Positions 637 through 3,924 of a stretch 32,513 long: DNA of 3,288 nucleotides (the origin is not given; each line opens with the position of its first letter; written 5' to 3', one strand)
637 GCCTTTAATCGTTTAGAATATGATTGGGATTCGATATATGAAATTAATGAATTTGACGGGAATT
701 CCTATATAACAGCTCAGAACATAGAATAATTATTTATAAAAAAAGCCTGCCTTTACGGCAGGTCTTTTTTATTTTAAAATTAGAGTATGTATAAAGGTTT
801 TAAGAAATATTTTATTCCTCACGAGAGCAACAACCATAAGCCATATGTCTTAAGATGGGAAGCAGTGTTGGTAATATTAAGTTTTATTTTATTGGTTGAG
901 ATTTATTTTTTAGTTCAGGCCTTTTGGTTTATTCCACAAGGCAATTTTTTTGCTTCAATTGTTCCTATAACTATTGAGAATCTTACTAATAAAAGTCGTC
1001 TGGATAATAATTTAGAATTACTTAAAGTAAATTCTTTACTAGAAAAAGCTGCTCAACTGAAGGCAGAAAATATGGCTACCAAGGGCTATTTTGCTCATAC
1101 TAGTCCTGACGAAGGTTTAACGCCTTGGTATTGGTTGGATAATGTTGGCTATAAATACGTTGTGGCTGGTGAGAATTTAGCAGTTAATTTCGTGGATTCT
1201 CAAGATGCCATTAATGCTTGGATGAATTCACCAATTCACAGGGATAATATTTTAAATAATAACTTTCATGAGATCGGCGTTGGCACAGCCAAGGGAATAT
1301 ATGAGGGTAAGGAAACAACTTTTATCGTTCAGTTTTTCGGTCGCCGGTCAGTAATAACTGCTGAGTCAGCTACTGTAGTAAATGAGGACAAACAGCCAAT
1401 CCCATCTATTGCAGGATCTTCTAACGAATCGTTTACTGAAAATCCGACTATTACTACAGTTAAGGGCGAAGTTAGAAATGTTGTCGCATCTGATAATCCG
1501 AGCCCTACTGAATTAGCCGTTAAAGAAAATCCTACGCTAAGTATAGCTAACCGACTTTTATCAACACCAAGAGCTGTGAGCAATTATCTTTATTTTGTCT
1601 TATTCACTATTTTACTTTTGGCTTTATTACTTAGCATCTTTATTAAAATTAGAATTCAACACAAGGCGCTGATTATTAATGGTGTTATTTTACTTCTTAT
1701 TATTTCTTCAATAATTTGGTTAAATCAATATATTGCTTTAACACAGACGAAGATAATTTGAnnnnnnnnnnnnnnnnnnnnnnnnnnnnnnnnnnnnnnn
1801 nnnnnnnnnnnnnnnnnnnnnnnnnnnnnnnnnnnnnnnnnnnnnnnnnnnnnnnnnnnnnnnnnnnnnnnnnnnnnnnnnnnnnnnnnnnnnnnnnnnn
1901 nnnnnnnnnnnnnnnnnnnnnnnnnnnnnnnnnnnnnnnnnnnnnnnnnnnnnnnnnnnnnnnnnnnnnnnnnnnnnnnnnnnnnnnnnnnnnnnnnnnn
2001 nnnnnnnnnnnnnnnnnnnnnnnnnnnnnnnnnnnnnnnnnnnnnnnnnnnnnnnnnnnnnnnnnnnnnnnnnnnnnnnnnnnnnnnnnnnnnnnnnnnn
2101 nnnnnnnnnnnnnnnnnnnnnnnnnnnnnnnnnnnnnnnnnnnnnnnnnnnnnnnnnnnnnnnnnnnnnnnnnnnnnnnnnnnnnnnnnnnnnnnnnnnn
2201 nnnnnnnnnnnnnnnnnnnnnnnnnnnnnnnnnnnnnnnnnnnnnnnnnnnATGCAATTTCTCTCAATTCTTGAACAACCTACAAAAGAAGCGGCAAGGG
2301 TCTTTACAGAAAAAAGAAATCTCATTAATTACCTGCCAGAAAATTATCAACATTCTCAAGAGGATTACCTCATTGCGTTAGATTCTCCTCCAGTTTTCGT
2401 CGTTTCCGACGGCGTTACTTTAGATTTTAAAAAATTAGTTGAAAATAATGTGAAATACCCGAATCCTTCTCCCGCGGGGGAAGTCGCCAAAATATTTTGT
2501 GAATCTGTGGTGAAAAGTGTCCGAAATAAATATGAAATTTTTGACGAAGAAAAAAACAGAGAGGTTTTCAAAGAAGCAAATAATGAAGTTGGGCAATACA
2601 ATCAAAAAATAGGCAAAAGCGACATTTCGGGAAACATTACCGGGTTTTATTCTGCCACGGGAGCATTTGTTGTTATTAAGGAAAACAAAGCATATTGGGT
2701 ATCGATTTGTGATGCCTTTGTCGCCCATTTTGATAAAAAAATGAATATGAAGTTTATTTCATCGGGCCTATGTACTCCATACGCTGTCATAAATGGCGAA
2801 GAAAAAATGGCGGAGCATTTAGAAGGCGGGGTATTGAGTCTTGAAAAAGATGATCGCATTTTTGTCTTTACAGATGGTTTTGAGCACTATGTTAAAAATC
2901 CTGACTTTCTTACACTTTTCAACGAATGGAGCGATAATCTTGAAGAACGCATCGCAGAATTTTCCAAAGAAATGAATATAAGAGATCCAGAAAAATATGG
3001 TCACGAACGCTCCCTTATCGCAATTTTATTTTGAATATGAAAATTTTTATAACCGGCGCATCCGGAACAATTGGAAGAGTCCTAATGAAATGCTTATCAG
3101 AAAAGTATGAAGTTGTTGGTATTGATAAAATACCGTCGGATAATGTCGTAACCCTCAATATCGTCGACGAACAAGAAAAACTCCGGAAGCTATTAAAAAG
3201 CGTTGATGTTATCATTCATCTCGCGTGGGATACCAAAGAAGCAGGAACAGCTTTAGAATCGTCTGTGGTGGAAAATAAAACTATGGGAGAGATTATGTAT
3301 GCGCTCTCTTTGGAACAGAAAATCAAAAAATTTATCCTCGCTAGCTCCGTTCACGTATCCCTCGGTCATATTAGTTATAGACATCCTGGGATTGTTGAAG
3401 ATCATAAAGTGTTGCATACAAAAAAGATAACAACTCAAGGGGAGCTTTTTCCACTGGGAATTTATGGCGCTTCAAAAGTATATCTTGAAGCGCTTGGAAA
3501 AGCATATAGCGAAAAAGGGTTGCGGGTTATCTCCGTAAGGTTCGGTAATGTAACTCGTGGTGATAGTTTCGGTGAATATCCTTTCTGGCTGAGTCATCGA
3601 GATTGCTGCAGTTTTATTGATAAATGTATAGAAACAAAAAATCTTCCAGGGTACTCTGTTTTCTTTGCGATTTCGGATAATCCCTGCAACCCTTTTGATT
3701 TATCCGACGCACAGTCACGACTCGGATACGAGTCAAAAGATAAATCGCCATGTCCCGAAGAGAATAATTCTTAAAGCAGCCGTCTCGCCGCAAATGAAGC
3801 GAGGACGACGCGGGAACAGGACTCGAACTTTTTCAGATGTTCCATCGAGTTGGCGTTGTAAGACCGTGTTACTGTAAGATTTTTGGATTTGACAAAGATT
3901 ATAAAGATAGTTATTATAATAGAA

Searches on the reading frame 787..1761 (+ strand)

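Call 40: search_protein_families(library=pfam, proteins=[window:787-1761:+], max_evalue=0.001)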
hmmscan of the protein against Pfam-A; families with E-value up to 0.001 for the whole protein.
window:787-1761:+ (324 aa): 1 family
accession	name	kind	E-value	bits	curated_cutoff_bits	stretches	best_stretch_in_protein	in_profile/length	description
PF00188.32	CAP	-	3.5e-16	60.6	21.1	1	65-178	2-111/117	Cysteine-rich secretory protein family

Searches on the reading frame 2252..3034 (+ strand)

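Call 40: search_protein_families(library=pfam, proteins=[window:2252-3034:+], max_evalue=0.001)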
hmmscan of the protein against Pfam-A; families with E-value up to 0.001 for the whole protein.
window:2252-3034:+ (260 aa): 1 family
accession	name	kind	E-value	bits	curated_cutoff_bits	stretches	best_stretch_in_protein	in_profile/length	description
PF13672.11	PP2C_2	-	9.9e-10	38.7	24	1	47-234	25-199/209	Protein phosphatase 2C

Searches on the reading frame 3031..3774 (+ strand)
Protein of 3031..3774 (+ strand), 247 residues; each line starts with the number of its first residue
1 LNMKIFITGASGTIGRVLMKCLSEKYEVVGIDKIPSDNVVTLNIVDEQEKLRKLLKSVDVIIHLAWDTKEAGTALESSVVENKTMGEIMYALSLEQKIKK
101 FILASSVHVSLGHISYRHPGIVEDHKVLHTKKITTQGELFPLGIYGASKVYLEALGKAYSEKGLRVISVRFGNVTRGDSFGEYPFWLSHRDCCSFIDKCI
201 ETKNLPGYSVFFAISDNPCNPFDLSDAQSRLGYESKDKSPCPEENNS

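Call 40: search_protein_families(library=pfam, proteins=[window:3031-3774:+], max_evalue=0.001)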
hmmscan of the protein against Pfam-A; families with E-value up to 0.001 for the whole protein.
window:3031-3774:+ (247 aa): 5 families
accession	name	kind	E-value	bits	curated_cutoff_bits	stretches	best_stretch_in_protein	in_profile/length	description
PF01370.27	Epimerase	-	1.1e-15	58.1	20.9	1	5-174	1-172/240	NAD dependent epimerase/dehydratase family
PF07993.18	NAD_binding_4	-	2.9e-07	30.3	20.1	1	48-206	79-236/258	Male sterility protein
PF02719.21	Polysacc_synt_2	-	1.4e-06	28.2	20.2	0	133-175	126-172/293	Polysaccharide biosynthesis protein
PF04321.23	RmlD_sub_bind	-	5.9e-06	26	27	1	3-161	1-141/287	RmlD substrate binding domain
PF16363.11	GDP_Man_Dehyd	-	3e-05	24.1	27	0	6-168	1-177/332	GDP-mannose 4,6 dehydratase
